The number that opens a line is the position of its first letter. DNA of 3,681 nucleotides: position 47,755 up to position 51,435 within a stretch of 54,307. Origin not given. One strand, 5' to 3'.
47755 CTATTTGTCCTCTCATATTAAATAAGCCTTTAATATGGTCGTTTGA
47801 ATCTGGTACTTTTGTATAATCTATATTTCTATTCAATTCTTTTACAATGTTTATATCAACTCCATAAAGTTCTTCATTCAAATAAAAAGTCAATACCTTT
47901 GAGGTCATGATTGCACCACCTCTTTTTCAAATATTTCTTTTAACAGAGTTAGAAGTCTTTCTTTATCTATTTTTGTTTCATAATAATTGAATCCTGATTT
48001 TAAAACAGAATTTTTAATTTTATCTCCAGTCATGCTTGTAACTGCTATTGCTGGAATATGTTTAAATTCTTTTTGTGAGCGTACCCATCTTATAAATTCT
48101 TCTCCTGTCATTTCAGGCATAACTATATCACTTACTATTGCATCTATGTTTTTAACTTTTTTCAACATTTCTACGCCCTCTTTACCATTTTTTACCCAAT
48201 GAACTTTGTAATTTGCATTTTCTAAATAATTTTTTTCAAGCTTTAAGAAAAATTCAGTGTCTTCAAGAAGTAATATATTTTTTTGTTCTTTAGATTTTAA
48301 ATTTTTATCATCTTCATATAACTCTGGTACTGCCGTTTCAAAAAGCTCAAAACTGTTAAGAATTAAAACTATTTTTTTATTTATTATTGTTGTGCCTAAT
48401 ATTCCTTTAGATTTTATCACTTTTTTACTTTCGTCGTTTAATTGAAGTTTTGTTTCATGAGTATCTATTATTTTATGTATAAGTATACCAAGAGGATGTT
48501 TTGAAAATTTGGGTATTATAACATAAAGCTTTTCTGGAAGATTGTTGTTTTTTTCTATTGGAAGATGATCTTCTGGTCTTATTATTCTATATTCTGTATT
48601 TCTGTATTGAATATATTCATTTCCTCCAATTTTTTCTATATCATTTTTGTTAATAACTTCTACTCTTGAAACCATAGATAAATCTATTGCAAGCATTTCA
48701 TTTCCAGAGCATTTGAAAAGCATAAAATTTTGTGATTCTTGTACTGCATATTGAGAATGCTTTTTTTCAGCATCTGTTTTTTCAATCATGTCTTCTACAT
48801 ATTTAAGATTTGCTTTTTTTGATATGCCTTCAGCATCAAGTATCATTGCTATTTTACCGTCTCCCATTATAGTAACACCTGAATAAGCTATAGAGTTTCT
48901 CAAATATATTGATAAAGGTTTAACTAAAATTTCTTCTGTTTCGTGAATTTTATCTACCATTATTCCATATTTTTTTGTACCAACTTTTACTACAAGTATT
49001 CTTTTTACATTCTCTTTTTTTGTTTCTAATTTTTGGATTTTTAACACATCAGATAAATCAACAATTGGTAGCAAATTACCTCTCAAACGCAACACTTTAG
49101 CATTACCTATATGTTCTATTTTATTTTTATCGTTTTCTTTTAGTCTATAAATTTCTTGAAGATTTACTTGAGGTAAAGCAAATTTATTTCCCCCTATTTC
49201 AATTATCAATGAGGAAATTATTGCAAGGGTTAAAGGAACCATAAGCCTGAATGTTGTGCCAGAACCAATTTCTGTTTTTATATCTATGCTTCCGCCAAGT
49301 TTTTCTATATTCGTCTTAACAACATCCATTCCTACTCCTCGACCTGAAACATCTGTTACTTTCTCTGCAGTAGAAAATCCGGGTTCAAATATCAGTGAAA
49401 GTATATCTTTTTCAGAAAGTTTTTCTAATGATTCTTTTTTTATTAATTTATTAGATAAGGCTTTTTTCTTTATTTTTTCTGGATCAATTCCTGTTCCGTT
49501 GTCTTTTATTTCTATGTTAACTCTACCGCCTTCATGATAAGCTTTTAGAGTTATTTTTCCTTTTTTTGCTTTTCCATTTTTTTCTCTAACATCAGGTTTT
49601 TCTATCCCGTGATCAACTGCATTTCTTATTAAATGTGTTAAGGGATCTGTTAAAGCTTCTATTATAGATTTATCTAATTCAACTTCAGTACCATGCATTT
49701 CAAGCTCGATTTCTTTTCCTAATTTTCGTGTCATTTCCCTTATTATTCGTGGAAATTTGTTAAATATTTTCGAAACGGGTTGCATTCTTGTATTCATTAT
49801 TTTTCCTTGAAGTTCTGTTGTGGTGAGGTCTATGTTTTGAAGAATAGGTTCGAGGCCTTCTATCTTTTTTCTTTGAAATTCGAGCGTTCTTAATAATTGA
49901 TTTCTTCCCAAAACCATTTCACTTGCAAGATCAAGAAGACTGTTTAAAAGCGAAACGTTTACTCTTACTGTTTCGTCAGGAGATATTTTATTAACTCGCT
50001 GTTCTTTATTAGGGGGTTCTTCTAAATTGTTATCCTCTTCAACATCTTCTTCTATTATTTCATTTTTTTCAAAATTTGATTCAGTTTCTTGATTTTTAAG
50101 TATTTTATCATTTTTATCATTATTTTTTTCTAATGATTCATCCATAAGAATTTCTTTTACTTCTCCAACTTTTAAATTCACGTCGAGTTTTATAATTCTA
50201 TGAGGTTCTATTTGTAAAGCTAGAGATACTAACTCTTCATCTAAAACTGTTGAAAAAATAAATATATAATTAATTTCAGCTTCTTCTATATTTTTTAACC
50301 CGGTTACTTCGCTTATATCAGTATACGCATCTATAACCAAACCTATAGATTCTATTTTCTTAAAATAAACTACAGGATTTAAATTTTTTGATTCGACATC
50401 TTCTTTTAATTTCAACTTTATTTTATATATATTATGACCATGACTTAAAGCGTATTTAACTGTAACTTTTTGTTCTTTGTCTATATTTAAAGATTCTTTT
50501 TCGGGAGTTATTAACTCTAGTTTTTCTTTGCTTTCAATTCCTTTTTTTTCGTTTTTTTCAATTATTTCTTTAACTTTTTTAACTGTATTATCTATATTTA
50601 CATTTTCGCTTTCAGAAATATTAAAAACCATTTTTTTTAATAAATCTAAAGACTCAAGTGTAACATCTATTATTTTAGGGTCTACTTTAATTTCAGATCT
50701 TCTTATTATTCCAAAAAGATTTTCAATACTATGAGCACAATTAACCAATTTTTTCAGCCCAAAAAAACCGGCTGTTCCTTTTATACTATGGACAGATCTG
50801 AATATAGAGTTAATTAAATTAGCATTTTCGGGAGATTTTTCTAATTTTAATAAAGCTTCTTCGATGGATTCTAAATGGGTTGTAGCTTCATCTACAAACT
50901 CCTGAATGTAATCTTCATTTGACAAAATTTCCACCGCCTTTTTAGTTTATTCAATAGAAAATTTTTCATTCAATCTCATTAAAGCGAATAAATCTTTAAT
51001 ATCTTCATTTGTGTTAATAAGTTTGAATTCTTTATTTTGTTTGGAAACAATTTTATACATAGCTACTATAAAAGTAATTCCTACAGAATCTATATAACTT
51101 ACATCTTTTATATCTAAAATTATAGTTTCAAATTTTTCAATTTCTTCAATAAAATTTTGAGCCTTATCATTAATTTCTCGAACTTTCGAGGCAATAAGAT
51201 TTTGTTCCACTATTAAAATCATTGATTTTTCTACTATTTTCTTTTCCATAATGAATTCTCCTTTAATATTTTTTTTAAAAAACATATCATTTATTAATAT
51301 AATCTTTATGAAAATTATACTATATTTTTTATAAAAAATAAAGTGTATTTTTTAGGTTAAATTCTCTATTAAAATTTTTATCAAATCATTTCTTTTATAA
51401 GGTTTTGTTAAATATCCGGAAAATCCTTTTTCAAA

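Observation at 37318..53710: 16-gene array coupling a Che-like chemosensory pathway to a partner-switching module with no target in sight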

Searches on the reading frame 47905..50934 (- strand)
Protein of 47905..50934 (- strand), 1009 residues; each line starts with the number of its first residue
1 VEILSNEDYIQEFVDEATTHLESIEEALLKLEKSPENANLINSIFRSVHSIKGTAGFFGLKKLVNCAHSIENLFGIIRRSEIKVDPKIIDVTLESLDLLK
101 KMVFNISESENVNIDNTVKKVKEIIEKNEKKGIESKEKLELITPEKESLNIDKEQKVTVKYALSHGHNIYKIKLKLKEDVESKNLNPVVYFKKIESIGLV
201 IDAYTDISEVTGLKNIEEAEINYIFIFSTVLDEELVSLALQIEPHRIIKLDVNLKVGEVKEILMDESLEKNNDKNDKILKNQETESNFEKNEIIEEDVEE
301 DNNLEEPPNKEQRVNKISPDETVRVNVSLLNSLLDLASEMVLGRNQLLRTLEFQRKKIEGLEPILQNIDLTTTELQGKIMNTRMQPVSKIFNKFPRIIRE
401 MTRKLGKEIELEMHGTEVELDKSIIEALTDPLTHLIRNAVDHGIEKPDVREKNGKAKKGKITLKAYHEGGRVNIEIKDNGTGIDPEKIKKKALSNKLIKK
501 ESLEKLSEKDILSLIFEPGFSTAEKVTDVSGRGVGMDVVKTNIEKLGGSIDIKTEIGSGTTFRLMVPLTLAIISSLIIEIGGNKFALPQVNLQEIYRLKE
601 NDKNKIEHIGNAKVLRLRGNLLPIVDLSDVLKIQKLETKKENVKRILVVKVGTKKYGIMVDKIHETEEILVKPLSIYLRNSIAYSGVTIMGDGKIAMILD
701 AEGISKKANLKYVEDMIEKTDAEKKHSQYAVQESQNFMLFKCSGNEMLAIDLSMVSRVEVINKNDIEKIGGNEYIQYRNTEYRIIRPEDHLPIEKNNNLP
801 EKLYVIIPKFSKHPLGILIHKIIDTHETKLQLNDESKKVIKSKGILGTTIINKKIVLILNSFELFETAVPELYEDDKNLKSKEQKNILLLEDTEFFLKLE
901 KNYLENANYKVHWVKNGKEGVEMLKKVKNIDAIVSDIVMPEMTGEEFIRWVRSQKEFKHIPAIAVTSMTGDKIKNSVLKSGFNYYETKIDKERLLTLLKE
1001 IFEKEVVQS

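Call 5: search_protein_families(library=pfam, proteins=[window:47905-50934:-], max_evalue=0.01)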
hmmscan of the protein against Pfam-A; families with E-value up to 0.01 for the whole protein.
window:47905-50934:- (1009 aa): 7 families
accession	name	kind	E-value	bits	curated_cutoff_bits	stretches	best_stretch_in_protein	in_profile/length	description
PF01584.24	CheW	-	2.2e-36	124.9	23.5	2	576-706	3-135/138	CheW-like domain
PF02518.31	HATPase_c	-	1.4e-21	77.4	26.4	1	430-569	4-110/111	Histidine kinase-, DNA gyrase B-, and HSP90-like ATPase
PF01627.28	Hpt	-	1.5e-17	64.1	24.6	1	8-99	1-81/84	Hpt domain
PF00072.30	Response_reg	-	6.4e-16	58.9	30.2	1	887-997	1-109/111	Response regulator receiver domain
PF02895.20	H-kinase_dim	-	9.2e-10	39.3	23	1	321-381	2-67/68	Signal transducing histidine kinase, homodimeric domain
PF13589.12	HATPase_c_3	-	0.0056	17.1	25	0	446-505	21-64/137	Histidine kinase-, DNA gyrase B-, and HSP90-like ATPase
PF20161.5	VpsR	-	0.0062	16.7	23.7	0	902-998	25-120/121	VpsR domain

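Call 37: search_protein_families(library=ncbifam, proteins=[window:47905-50934:-], max_evalue=0.01)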
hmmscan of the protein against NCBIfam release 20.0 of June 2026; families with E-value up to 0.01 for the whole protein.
window:47905-50934:- (1009 aa): 64 families (the best 25 are shown)
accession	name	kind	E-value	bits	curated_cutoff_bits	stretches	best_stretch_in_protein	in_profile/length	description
NF041336.1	CheA_Halo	equivalog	1.5e-138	463.3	950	1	7-702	2-664/666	chemotaxis protein CheA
NF007835.0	PRK10547.1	equivalog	2.2e-119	400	793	1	8-704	5-656/670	chemotaxis protein CheA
NF046020.1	HisKinCckABruc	equivalog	1.7e-21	75.8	1000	2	876-955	743-821/868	cell cycle histidine kinase CckA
NF038297.2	hybrid_HK_HrmK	equivalog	1.4e-19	70.2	725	1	880-999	486-605/607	hybrid histidine kinase/response regulator HrmK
NF008318.0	PRK11107.1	equivalog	1.6e-17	62.9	890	1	826-1004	613-787/920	two-component sensor histidine kinase BarA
NF010076.0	PRK13557.1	subfamily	5.1e-17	61.5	631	2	875-955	406-487/540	histidine kinase famiy protein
NF041947.1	LuxQ_Vibrio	equivalog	4e-16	58.1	1200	2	875-995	714-831/843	quorum-sensing autoinducer 2 sensor kinase/phosphatase LuxQ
TIGR02956.1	TMAO_torS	equivalog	4.8e-15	54.7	676.5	2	876-1004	693-822/967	TMAO reductase system sensor histidine kinase/response regulator TorS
NF011874.0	PRK15347.1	equivalog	2.2e-14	52.5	852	2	884-988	690-795/921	two component system sensor kinase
NF008302.0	PRK11091.1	equivalog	1.1e-13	50.4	838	2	876-1003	517-644/779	aerobic respiration two-component sensor histidine kinase ArcB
NF007135.0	PRK09581.1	equivalog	1.1e-12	47.5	474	1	886-990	4-108/457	PleD family two-component system response regulator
NF007969.0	PRK10693.1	equivalog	5.6e-11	42.1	329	1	883-969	6-91/337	two-component system response regulator RssB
NF046026.1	HisKinCckACaul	equivalog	6.9e-11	41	1000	2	886-953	560-628/678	cell cycle histidine kinase CckA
NF045717.1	DVU0259_DivK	exception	9.8e-11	41.9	160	1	884-1001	2-115/117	DVU0259 family response regulator domain-containing protein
NF053512.1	nitric_RR_NosR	exception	1.2e-09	37.7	400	1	887-954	1-67/422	response regulator c-di-GMP phosphodiesterase, NosR family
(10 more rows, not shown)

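Call 62: search_solved_structures(query=window:47905-50934:-, max_evalue=1e-10)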
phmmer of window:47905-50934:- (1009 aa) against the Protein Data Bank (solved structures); distinct sequences matched with E-value up to 1e-10: 18.
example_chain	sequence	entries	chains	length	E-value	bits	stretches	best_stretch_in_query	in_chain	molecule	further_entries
6s1k_A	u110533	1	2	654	1.3e-100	341.3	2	313-704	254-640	Chemotaxis protein CheA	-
1b3q_A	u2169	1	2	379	2.8e-87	297.1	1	321-704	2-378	PROTEIN (CHEMOTAXIS PROTEIN CHEA)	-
3ja6_C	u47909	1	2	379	3.5e-87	296.8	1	321-704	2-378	Chemotaxis protein CheA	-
8c5v_A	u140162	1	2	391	5.1e-84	286.4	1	321-704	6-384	Chemotaxis protein CheA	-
2ch4_A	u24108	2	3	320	9.3e-77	262.3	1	383-704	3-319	CHEMOTAXIS PROTEIN CHEA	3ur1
4jpb_A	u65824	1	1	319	1.6e-74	254.9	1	383-704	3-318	Chemotaxis protein CheA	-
4xiv_A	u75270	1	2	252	5e-64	220.2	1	320-569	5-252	Chemotaxis protein CheA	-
1i5d_A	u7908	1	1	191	7.8e-54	186.5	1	379-569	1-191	CHEMOTAXIS PROTEIN CHEA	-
1i58_A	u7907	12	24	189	6.8e-53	183.4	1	383-569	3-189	CHEMOTAXIS PROTEIN CHEA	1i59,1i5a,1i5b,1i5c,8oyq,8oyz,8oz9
6mi6_A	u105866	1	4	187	1.5e-52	182.2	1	383-568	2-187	Chemotaxis protein CheA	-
6ff6_A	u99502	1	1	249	1.7e-27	99.3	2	9-103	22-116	BRIC1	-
2ld6_A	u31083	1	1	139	6.3e-20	74.3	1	7-130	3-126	Chemotaxis protein CheA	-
1tqg_A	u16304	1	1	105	7.5e-19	70.7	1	6-106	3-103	Chemotaxis protein cheA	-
8c5v_C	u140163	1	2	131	2.1e-15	59.3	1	7-110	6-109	Chemotaxis protein CheA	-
1i5n_A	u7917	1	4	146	9.6e-15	57.1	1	7-110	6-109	CHEMOTAXIS PROTEIN CHEA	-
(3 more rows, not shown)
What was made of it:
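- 47905..50934 (-): CheA-REC hybrid kinase (1009 aa): P1/Hpt, P3, P4, P5 plus a second CheW-like stretch, and a C-terminal receiver. Matches E. coli and T. maritima CheA structures with E 1e-100 and 3e-87 (call 62).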

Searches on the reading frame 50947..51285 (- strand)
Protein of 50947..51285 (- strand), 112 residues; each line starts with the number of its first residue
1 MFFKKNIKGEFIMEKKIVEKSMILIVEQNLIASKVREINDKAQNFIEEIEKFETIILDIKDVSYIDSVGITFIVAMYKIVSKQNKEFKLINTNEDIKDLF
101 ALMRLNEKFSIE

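Call 5: search_protein_families(library=pfam, proteins=[window:50947-51285:-], max_evalue=0.01)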
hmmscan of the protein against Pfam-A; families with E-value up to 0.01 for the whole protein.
window:50947-51285:- (112 aa): 2 families
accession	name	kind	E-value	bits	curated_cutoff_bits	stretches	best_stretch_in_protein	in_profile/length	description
PF01740.26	STAS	-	3.4e-12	46.5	22.6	1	15-111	4-99/106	STAS domain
PF13466.11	STAS_2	-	0.0019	18.7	29.2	1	54-105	28-79/80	STAS domain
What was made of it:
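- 50947..51249 (-): STAS antagonist, 100 aa from ATG 51249 (longest ORF from 51285). It lies 12 nt upstream of cheA. Pfam STAS 46.5 bits (call 5).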

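Call 37: search_protein_families(library=ncbifam, proteins=[window:50947-51285:-], max_evalue=0.01)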
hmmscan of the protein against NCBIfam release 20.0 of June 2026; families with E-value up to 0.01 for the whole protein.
window:50947-51285:- (112 aa): 5 families
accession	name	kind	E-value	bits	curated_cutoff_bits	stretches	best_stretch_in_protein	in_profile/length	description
TIGR00377.1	ant_ant_sig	superfamily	4.6e-14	52.2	53.45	1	13-111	5-102/108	anti-sigma factor antagonist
TIGR02886.1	spore_II_AA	equivalog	1.9e-09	37.4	114.75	1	14-103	2-90/106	anti-sigma F factor antagonist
NF033618.0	mlaB_1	equivalog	6.1e-07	29.8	90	1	30-109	18-92/94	lipid asymmetry maintenance protein MlaB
TIGR00815.1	sulP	subfamily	2.8e-05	22.8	380.45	1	35-109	479-553/565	sulfate permease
NF045506.1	antisigant_RssC_Pseudo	equivalog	0.001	18.9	250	1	46-111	38-104/159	anti-sigma factor antagonist RssC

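Call 39: search_solved_structures(query=window:50947-51285:-, max_evalue=1, show_alignments=2)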
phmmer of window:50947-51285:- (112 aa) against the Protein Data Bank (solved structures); distinct sequences matched with E-value up to 1: 11.
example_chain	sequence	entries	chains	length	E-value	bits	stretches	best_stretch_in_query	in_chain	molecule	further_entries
1sbo_A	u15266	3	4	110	2.4e-07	34.4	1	21-111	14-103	Putative anti-sigma factor antagonist TM1442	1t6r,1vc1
6m36_B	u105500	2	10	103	1.2e-05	28.9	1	54-107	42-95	Anti-sigma-B factor antagonist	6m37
4hyl_A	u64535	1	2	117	0.00013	25.6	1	54-102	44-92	Stage II sporulation protein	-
2ka5_A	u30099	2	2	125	0.0084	19.8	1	43-106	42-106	Putative anti-sigma factor antagonist TM_1081 | Putative anti-sigma factor antagonist TM1081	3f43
1auz_A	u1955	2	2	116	0.012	19.3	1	43-104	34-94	SPOIIAA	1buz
7sun_A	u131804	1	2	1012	0.026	18.2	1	40-78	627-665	Prestin, Enhanced Yellow Fluorescent Protein chimera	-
3llv_A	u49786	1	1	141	0.044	17.5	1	28-107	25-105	Exopolyphosphatase-related protein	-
7ooc_E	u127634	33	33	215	0.17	15.6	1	21-88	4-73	30S ribosomal protein S6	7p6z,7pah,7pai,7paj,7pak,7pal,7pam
1th8_B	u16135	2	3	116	0.58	13.9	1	29-105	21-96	Anti-sigma F factor antagonist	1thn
3llo_A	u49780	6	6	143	0.78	13.5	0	46-78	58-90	Prestin | Prestin,Rat prestin STAS domain | Prestin,Prestin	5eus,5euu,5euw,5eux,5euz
7lhv_A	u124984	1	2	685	0.89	13.3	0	39-98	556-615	Sulfate transporter 4.1, chloroplastic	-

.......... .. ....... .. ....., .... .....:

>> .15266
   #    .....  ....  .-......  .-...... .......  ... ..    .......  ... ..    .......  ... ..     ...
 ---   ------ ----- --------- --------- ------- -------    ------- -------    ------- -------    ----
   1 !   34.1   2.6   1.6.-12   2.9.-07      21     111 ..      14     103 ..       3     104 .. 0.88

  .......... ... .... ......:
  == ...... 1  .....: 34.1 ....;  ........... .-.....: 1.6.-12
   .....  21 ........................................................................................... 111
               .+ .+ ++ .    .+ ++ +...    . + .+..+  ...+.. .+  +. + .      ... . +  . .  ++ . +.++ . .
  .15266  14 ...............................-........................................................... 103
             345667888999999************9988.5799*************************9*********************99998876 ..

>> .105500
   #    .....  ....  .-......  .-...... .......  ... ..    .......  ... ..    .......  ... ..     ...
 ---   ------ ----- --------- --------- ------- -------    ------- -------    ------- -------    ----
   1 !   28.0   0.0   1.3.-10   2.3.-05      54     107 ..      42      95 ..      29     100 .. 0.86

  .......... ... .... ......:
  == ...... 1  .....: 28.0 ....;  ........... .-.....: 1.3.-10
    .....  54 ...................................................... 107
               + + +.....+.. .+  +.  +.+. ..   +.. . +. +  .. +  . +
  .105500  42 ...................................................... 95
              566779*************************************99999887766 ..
